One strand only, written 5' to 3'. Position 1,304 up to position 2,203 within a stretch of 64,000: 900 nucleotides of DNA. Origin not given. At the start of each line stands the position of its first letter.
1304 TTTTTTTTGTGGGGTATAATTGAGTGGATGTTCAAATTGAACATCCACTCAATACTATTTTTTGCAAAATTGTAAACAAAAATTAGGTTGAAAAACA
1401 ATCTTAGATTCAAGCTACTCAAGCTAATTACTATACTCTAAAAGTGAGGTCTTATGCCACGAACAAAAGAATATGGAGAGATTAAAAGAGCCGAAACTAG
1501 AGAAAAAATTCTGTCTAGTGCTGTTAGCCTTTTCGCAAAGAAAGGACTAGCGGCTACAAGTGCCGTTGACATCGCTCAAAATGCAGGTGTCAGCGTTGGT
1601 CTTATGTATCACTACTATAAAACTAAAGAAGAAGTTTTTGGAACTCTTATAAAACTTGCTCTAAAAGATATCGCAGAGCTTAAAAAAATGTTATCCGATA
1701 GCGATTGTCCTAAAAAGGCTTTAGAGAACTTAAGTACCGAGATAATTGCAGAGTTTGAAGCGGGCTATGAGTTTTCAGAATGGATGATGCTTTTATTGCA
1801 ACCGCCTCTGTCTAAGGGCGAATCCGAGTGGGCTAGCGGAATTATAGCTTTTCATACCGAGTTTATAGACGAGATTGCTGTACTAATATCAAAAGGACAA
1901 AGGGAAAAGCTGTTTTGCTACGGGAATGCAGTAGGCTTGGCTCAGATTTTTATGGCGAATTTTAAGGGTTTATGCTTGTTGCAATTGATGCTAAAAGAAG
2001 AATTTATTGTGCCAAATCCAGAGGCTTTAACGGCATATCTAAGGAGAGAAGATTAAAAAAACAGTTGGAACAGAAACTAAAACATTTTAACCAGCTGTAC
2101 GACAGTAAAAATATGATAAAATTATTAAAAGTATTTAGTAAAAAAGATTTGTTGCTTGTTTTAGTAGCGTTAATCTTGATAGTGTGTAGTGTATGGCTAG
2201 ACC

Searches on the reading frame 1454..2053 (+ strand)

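Call 115: search_protein_families(library=padloc, alignment_id=A10, max_evalue=0.00001)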
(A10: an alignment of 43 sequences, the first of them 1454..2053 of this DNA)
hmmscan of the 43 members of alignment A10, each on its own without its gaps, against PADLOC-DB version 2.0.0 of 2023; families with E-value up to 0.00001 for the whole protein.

A. member 1, window:1454-2053:+ (200 aa): 0 families

B. families by the number of members that match (of 43 scanned): 4 families
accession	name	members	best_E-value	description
PDLC04135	mad3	2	3.6e-27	mads_3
PDLC04140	mad8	2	4.6e-09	mads_8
PDLC01765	Cas3c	1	7.4e-08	-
PDLC01993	RtcR--CARF_AAA_HTH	1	7.6e-06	-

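Call 116: search_protein_families(library=pfam, alignment_id=A10, max_evalue=0.00001)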
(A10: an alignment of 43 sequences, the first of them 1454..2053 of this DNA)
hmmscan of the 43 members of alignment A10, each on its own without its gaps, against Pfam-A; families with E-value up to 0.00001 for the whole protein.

A. member 1, window:1454-2053:+ (200 aa): 1 family
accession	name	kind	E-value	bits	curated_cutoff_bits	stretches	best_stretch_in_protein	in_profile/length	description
PF00440.29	TetR_N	-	1.5e-13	50.8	24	1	19-62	1-44/47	Bacterial regulatory proteins, tetR family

B. families by the number of members that match (of 43 scanned): 55 families (the first 25 are shown)
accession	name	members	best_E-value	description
PF00664.28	ABC_membrane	2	6.7e-40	ABC transporter transmembrane region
PF00005.33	ABC_tran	2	2.7e-29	ABC transporter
PF02463.25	SMC_N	2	4.7e-07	RecF/RecN/SMC N terminal domain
PF05167.17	DUF711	1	6.6e-182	Uncharacterised ACR (DUF711)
PF00521.26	DNA_topoisoIV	1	4.6e-166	DNA gyrase/topoisomerase IV, subunit A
PF03323.18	GerA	1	8.8e-148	Bacillus/Clostridium GerA spore germination protein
PF00154.27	RecA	1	4.1e-134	recA bacterial DNA recombination protein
PF01808.24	AICARFT_IMPCHas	1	1.6e-115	AICARFT/IMPCHase bienzyme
PF09334.17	tRNA-synt_1g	1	4e-111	tRNA synthetases class I (M)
PF08497.15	Radical_SAM_N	1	5.1e-97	Radical SAM N-terminal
PF01078.27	Mg_chelatase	1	4.1e-92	Magnesium chelatase, subunit ChlI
PF01432.26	Peptidase_M3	1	2.2e-75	Peptidase family M3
PF01071.24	GARS_A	1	7.4e-74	Phosphoribosylglycinamide synthetase, ATP-grasp (A) domain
PF03989.18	DNA_gyraseA_C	1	7.6e-73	DNA gyrase C-terminal domain, beta-propeller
PF03060.21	NMO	1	1e-71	Nitronate monooxygenase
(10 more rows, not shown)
